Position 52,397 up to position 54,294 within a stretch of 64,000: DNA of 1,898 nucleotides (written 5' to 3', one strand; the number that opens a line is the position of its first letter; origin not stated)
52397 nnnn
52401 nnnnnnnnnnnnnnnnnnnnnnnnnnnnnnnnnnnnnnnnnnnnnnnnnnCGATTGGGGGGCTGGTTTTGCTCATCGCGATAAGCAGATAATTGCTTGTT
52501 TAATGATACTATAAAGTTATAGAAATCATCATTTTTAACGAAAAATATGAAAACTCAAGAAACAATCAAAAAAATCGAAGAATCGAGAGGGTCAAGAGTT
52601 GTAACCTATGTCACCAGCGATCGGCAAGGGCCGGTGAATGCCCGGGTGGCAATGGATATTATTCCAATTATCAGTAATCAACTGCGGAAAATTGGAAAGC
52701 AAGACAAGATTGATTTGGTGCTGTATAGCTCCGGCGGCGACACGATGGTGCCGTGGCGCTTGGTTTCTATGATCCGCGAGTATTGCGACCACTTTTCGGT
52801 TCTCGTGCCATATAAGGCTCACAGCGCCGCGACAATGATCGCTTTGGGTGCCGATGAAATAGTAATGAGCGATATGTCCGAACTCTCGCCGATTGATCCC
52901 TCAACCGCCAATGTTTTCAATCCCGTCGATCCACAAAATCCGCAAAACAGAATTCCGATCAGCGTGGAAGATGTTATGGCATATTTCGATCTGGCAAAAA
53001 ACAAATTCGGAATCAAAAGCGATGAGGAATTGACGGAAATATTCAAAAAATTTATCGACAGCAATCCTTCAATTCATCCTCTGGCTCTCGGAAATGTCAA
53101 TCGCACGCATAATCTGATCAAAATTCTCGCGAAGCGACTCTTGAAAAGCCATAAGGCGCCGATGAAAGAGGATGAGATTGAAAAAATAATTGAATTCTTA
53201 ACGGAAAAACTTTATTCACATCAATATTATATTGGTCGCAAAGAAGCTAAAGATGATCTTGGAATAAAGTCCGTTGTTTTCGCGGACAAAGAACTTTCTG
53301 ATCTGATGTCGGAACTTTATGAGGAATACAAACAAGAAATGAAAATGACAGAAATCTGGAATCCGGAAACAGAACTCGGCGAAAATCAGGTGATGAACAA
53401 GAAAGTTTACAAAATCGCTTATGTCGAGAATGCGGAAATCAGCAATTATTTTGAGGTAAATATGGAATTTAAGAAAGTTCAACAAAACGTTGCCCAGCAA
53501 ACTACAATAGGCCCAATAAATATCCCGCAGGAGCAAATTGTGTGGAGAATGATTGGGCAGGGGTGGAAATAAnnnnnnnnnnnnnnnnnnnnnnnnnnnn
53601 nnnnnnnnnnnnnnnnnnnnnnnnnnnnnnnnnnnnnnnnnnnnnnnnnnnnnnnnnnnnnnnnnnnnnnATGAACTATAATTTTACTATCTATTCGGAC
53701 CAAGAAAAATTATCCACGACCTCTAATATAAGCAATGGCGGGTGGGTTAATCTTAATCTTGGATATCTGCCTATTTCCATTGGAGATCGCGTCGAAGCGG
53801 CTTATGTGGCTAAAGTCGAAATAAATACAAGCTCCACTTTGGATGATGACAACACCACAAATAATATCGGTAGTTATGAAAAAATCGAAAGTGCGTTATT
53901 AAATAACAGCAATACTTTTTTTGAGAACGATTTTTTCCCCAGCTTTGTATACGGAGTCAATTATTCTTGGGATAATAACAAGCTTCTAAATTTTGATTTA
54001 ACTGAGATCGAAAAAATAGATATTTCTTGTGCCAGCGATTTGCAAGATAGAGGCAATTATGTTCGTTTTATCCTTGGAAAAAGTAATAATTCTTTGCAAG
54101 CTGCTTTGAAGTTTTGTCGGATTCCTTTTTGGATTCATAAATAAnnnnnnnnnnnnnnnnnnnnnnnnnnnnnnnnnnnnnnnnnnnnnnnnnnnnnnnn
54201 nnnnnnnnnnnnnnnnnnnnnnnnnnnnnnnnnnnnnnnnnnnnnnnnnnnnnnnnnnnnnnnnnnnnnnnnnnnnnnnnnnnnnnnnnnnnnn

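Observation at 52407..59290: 6.8 kb AT-rich island bracketed by 54-bp direct repeats that duplicate a gene's 3' end; cargo is protease + unknown proteins + Type III R-M, with no integrase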

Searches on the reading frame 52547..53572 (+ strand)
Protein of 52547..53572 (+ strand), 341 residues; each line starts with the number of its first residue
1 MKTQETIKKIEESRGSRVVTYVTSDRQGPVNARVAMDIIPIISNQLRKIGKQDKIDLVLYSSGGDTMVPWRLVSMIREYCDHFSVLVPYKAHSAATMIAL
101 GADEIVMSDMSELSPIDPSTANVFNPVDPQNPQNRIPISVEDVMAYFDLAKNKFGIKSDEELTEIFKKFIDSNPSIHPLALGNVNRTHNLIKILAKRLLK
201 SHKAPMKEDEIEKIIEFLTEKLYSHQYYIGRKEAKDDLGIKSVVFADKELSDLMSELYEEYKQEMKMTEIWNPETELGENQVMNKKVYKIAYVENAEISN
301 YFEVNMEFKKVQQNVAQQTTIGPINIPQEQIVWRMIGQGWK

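Call 7: search_protein_families(library=pfam, proteins=[window:52547-53572:+], max_evalue=0.01)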
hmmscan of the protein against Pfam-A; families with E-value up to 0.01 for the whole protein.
window:52547-53572:+ (341 aa): 1 family
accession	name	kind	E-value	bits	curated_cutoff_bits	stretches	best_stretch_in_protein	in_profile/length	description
PF01972.22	SDH_protease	-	2.2e-15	56.9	31.3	1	2-123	36-162/286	ClpP-like SDH-type serine proteinase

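Call 8: search_protein_families(library=padloc, proteins=[window:52547-53572:+], max_evalue=0.01)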
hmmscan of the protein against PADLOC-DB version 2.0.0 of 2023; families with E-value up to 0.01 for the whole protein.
window:52547-53572:+ (341 aa): 0 families

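Call 9: search_protein_families(library=ncbifam, proteins=[window:52547-53572:+], max_evalue=0.01)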
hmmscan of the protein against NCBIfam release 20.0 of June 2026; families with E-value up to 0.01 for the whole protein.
window:52547-53572:+ (341 aa): 3 families
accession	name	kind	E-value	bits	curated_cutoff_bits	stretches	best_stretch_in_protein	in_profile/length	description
NF047768.1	Clp_like_SDH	equivalog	6.4e-19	68.4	250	2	3-121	24-147/260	SDH family Clp fold serine proteinase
NF045542.1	Clp_rel_HeadMat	equivalog_domain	6.3e-09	36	120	1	42-112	23-94/165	head maturation protease, ClpP-related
NF045540.1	scaf_prot_MCP1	exception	0.0048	15.6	475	1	43-109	21-87/652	ClpP-like prohead protease/major capsid protein fusion protein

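Call 11: find_encoding_contigs(protein=window:52547-53572:+, flank=10000, max_places=10)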
Protein window:52547-53572:+ (341 aa): 1 contig read that carries it; 1 place shown.
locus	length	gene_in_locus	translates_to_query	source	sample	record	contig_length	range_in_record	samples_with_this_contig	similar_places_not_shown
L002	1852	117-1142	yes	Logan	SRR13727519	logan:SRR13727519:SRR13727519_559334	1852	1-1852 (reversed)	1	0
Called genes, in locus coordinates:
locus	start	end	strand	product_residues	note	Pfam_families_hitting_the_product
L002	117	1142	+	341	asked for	PF01972:SDH_protease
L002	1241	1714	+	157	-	-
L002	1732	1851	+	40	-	?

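Call 42: search_dna_similar(query=window:52547-53572:+, collection=plasmids, mode=protein, max_evalue=0.00001)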
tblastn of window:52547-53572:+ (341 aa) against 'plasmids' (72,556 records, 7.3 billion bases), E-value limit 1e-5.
Records with a match: 33; places in all: 33; records where one place covers at least 80% of the query: 2.
Best place of each record, by identity: <60% 33.
By first word of the organism name: Thermus 6; Brucella 5; Methylocystis 4; Agrobacterium 3; Escherichia 2; Rhizobium 2; Paracoccus 2; Candidatus 1; Ideonella 1; Shinella 1; and 6 more.
By predicted mobility (MOB-suite, as given by PLSDB): non-mobilizable 22; conjugative 9; mobilizable 2.
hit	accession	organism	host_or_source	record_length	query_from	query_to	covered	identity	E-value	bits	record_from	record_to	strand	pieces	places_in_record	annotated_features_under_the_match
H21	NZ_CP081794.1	Escherichia coli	-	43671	9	278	79%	39.1%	1e-53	196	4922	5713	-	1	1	serine protease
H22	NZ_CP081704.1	Escherichia coli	-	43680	9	278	79%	39.1%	1e-53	196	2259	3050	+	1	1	serine protease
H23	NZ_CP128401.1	Candidatus Chlorohelix allophototropha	Single colony of Candidatus Chlorohelix ...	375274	5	273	79%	33.8%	1e-32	135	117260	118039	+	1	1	hypothetical protein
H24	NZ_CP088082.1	Ideonella dechloratans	Cell culture,Activated sludge, ...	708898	2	284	83%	28.6%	9e-23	106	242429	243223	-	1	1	hypothetical protein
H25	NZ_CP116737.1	Agrobacterium pusense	-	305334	7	300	86%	25.7%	8e-7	58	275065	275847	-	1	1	ATP-dependent Clp protease proteolytic subunit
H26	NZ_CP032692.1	Rhizobium sp. CCGE532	Phaseolus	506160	7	202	57%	37.5%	3e-28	122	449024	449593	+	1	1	hypothetical protein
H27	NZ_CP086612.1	Shinella zoogloeoides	-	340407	1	260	76%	28.0%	1e-7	61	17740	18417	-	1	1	ATP-dependent Clp protease proteolytic subunit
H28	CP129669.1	Agrobacterium tumefaciens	Metal working fluids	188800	1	260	76%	27.9%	3e-8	63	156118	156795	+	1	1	ATP-dependent Clp protease proteolytic subunit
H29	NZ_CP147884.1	Roseomonas mucosa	cell culture,Styx glacier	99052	1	260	76%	27.1%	2e-7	61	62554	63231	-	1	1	ATP-dependent Clp protease proteolytic subunit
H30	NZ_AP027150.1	Methylocystis bryophila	-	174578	4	240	70%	29.6%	5e-12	74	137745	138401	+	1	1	hypothetical protein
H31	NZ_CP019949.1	Methylocystis bryophila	-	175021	4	240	70%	29.6%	5e-12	74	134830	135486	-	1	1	hypothetical protein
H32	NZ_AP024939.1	Thermus thermophilus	-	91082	5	260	75%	25.8%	3e-7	60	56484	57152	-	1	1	ATP-dependent Clp protease proteolytic subunit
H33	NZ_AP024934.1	Thermus thermophilus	-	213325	5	260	75%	25.8%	3e-7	60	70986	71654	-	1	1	ATP-dependent Clp protease proteolytic subunit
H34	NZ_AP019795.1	Thermus thermophilus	-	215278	5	260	75%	25.8%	3e-7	60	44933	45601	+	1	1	ATP-dependent Clp protease proteolytic subunit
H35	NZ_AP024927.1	Thermus thermophilus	-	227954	5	260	75%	25.8%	3e-7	60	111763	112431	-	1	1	ATP-dependent Clp protease proteolytic subunit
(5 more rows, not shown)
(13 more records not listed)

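Call 44: get_annotated_region(hit=H21, flank=6000)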
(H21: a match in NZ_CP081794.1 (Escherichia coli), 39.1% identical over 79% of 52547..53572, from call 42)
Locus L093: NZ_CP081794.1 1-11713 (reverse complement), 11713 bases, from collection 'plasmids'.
description: Escherichia coli strain CT01 plasmid unnamed3, complete sequence
organism: Escherichia coli (NCBI taxid 562)
taxonomy: Bacteria; Pseudomonadota; Gammaproteobacteria; Enterobacterales; Enterobacteriaceae; Escherichia; Escherichia coli
host: -; source: -; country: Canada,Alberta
typing (MOB-suite, as given by PLSDB): non-mobilizable
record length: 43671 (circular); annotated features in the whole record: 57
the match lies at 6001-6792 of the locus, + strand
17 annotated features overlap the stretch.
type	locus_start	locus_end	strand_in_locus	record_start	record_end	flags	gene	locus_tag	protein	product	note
CDS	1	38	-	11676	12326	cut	-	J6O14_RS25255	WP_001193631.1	HK97 family phage prohead protease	GO:0019068 - virion assembly [Evidence IEA]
CDS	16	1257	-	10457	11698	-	-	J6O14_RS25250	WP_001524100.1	phage portal protein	GO:0019068 - virion assembly [Evidence IEA]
CDS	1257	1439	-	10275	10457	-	ymfR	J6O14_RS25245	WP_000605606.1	protein YmfR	-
CDS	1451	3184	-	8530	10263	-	-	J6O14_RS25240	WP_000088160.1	terminase large subunit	-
CDS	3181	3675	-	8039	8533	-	-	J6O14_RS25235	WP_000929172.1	phage terminase small subunit P27 family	-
CDS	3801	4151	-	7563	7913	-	-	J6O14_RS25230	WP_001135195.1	HNH endonuclease signature motif containing protein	-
CDS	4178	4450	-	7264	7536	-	-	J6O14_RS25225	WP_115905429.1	peptidase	-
CDS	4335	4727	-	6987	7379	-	-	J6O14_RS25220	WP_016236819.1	DUF2570 domain-containing protein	-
CDS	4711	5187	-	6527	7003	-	-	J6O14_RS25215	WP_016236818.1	glycoside hydrolase family protein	GO:0016998 - cell wall macromolecule catabolic process [Evidence IEA]; GO:0009253 - peptidoglycan catabolic process ...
CDS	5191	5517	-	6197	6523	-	-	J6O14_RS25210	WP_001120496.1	phage holin, lambda family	GO:0019835 - cytolysis [Evidence IEA]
CDS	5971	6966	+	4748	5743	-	-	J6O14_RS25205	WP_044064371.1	serine protease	-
CDS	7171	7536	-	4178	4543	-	-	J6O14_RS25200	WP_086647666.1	antiterminator Q family protein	GO:0060567 - negative regulation of termination of DNA-templated transcription [Evidence IEA]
CDS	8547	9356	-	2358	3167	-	-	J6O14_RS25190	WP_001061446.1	KilA-N domain-containing protein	-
CDS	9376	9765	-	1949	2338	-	-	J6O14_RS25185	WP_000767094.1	RusA family crossover junction endodeoxyribonuclease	GO:0006310 - DNA recombination [Evidence IEA]; GO:0006281 - DNA repair [Evidence IEA]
CDS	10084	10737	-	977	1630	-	-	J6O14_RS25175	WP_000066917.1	phage N-6-adenine-methyltransferase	-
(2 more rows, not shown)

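Call 90: search_protein_families(library=phrogs, proteins=[window:52547-53572:+], max_evalue=0.01)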
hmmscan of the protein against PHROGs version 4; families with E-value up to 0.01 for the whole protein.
window:52547-53572:+ (341 aa): 7 families
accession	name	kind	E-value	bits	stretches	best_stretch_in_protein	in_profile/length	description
phrog_11747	-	unknown function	2.7e-42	145.9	1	6-269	11-266/290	-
phrog_21683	-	unknown function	1.1e-15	58.5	1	35-117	21-103/337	-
phrog_1684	-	head and packaging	3.8e-10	40.7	1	42-112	63-132/284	head maturation protease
phrog_1827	-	other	3.7e-08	33.9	1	43-113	43-113/202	ATP-dependent protease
phrog_94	-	head and packaging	7e-06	26.8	1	42-111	108-176/622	head maturation protease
phrog_2976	-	head and packaging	3.3e-05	24.8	1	42-113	41-112/394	head maturation protease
phrog_53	-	head and packaging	0.00068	19.9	1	45-112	110-179/583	head maturation protease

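Call 92: search_solved_structures(query=window:52547-53572:+, max_evalue=0.01)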
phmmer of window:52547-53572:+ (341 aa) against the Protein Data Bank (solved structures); distinct sequences matched with E-value up to 0.01: 0.

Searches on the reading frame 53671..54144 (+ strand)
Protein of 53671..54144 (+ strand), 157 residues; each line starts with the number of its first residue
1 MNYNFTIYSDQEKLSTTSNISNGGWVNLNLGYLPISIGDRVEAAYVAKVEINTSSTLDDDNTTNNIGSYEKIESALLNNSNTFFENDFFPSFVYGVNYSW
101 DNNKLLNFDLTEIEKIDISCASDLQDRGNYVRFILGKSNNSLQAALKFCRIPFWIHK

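Call 7: search_protein_families(library=pfam, proteins=[window:53671-54144:+], max_evalue=0.01)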
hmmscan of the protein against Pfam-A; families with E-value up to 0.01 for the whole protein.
window:53671-54144:+ (157 aa): 0 families

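Call 8: search_protein_families(library=padloc, proteins=[window:53671-54144:+], max_evalue=0.01)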
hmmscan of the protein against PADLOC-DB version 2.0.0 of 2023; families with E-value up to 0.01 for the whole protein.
window:53671-54144:+ (157 aa): 0 families

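Call 9: search_protein_families(library=ncbifam, proteins=[window:53671-54144:+], max_evalue=0.01)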
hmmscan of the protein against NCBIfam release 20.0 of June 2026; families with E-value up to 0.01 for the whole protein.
window:53671-54144:+ (157 aa): 0 families

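Call 90: search_protein_families(library=phrogs, proteins=[window:53671-54144:+], max_evalue=0.01)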
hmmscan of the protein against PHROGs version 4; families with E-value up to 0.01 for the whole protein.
window:53671-54144:+ (157 aa): 0 families

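Call 91: search_solved_structures(query=window:53671-54144:+, max_evalue=1)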
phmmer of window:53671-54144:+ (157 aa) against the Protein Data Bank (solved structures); distinct sequences matched with E-value up to 1: 0.
